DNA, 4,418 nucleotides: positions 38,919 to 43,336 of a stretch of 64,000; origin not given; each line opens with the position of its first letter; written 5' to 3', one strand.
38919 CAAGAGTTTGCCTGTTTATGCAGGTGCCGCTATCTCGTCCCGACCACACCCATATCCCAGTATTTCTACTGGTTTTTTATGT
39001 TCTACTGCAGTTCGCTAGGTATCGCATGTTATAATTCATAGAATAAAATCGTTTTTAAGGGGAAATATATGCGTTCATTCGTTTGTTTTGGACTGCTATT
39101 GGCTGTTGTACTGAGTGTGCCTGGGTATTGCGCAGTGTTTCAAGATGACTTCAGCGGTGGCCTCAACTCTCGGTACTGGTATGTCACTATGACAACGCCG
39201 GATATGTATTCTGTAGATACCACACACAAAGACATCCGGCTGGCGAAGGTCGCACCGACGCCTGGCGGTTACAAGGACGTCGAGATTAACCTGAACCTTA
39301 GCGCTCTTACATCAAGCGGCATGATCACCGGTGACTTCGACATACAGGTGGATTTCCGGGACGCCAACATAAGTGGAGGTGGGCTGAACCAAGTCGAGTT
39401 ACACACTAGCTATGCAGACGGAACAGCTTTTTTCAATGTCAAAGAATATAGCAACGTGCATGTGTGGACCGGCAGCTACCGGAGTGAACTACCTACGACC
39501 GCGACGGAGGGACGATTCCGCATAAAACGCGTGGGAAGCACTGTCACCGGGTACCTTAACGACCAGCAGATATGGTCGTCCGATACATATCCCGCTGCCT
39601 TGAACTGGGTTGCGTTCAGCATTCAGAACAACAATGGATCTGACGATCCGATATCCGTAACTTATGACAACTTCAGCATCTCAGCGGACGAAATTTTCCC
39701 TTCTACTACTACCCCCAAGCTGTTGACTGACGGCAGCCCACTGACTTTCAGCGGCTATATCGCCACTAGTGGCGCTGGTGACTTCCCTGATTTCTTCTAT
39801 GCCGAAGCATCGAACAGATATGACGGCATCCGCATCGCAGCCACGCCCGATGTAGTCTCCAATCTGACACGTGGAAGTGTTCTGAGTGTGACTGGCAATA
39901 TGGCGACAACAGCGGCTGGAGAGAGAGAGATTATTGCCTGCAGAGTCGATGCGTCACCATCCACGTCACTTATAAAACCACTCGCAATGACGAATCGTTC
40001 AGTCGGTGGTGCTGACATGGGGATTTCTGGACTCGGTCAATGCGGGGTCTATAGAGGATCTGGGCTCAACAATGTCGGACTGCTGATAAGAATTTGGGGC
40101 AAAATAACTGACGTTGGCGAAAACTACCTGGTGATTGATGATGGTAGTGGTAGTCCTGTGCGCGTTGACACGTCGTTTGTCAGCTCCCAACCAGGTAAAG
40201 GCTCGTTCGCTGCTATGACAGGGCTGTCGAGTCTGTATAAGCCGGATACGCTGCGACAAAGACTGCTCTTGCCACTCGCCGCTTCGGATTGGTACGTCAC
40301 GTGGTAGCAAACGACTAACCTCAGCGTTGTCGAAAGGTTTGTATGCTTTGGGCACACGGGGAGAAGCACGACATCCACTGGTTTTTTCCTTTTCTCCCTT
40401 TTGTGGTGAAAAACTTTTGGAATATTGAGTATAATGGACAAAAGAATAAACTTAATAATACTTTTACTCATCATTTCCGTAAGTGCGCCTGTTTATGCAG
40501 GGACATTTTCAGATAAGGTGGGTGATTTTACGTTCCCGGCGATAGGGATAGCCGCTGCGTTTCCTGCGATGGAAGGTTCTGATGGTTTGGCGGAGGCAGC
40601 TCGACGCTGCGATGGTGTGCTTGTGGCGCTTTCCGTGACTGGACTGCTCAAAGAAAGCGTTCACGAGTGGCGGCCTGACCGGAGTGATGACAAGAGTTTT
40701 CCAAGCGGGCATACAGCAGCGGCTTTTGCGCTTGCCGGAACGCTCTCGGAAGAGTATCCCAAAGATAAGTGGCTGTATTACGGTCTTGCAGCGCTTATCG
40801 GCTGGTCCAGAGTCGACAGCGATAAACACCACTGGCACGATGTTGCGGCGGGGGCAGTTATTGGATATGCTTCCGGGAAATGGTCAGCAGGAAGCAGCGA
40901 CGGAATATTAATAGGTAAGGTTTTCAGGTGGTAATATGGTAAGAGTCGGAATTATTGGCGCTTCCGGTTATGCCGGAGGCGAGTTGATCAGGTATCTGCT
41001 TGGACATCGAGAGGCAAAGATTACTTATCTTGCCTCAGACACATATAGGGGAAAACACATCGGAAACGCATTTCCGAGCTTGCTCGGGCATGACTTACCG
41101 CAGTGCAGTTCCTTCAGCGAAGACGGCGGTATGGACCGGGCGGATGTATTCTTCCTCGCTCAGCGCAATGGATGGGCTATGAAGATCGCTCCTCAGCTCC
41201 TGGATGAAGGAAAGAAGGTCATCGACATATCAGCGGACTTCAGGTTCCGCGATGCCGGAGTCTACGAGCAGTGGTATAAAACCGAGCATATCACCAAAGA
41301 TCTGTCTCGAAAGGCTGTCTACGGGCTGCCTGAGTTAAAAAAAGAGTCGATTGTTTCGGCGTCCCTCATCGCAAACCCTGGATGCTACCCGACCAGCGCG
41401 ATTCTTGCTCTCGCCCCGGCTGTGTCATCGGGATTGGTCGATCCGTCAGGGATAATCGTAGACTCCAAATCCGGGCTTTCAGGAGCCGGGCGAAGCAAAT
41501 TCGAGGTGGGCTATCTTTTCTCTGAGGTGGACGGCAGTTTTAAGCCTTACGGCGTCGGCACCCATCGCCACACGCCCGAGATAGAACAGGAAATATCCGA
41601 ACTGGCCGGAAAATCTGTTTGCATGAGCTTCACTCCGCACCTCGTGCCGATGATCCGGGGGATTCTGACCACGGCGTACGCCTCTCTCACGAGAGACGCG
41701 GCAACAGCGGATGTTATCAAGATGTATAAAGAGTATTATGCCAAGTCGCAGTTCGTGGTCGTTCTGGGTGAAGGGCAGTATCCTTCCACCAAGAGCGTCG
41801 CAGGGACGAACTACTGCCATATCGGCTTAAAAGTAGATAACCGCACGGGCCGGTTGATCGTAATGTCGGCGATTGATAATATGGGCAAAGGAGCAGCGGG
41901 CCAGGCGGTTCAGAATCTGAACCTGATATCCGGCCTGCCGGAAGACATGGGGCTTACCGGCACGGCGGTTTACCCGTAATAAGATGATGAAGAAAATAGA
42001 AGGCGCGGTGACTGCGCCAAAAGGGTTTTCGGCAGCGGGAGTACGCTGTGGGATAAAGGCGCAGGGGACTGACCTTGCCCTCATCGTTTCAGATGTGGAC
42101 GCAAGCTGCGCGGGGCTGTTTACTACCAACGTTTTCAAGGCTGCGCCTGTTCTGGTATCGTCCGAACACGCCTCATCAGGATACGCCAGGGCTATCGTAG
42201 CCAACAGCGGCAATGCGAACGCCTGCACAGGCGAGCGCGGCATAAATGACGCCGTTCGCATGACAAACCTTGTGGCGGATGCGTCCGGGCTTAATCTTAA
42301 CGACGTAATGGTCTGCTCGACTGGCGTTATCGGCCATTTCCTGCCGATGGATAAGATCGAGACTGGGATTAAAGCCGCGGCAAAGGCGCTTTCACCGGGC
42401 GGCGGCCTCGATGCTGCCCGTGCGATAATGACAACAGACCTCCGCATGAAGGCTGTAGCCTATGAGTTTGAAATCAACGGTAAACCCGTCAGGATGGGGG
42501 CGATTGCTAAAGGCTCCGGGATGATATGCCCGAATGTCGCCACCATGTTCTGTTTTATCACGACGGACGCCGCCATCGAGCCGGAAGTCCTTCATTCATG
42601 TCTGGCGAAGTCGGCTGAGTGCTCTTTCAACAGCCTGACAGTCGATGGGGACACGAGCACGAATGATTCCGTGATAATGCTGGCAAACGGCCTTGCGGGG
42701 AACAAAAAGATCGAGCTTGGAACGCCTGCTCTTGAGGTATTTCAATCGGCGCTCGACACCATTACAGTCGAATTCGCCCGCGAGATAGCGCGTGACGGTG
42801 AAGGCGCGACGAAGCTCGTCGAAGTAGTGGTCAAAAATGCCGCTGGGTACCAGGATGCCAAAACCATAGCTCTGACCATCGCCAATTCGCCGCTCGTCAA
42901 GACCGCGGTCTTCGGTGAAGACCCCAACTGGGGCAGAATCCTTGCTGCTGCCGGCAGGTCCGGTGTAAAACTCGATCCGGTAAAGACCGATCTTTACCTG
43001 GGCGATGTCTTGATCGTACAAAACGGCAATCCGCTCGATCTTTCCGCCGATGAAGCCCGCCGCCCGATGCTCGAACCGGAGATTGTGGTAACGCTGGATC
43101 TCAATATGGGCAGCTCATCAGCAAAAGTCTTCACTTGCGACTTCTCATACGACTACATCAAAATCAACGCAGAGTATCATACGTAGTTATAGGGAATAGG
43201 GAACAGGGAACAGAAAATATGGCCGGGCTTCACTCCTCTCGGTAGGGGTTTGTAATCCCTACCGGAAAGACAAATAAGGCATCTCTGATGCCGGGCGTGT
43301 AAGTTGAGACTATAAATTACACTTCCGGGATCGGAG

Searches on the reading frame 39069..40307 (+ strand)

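Call 30: search_protein_families(library=pfam, proteins=[window:39069-40307:+], max_evalue=0.001)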
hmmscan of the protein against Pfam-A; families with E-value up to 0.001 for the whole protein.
window:39069-40307:+ (412 aa): 1 family
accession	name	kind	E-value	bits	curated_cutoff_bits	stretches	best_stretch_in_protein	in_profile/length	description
PF07622.18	DUF1583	-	0.00026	20.8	22.9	0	22-102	21-91/256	Protein of unknown function (DUF1583) C domain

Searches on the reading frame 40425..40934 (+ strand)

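Call 30: search_protein_families(library=pfam, proteins=[window:40425-40934:+], max_evalue=0.001)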
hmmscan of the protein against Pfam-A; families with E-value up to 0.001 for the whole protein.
window:40425-40934:+ (169 aa): 2 families
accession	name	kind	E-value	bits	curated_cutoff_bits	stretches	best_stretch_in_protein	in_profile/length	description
PF01569.27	PAP2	-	2e-17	63.6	27.2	1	84-154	47-121/130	PAP2 superfamily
PF14378.12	PAP2_3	-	3.2e-05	24.3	27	1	90-150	125-187/190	PAP2 superfamily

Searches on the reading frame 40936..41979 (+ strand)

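Call 30: search_protein_families(library=pfam, proteins=[window:40936-41979:+], max_evalue=0.001)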
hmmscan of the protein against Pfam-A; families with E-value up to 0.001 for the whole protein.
window:40936-41979:+ (347 aa): 3 families
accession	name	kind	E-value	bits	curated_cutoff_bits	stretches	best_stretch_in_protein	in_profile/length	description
PF22698.1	Semialdhyde_dhC_1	-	4.5e-63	212.4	27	1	150-315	1-165/165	Semialdehyde dehydrogenase, dimerisation domain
PF02774.23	Semialdhyde_dhC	-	6.5e-31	108.3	26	1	159-316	1-182/184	Semialdehyde dehydrogenase, dimerisation domain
PF01118.30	Semialdhyde_dh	-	1.8e-26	93.4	26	1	3-141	1-120/121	Semialdehyde dehydrogenase, NAD binding domain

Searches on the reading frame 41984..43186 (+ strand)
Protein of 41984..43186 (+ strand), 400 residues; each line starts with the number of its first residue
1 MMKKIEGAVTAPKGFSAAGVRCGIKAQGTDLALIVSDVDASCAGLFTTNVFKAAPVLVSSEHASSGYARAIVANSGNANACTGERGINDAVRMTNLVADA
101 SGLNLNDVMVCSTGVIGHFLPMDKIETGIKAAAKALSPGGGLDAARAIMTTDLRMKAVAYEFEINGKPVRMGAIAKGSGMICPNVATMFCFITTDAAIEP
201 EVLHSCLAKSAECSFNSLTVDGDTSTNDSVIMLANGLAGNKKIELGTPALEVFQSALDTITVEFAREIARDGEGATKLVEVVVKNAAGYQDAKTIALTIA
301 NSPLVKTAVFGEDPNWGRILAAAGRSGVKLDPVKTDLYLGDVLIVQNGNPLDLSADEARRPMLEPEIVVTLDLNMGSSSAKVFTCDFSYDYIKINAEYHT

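Call 30: search_protein_families(library=pfam, proteins=[window:41984-43186:+], max_evalue=0.001)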
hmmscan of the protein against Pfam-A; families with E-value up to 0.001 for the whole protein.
window:41984-43186:+ (400 aa): 1 family
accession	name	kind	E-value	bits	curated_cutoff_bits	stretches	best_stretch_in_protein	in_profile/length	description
PF01960.23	ArgJ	-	3.3e-149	497.2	32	1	17-400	2-377/377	ArgJ family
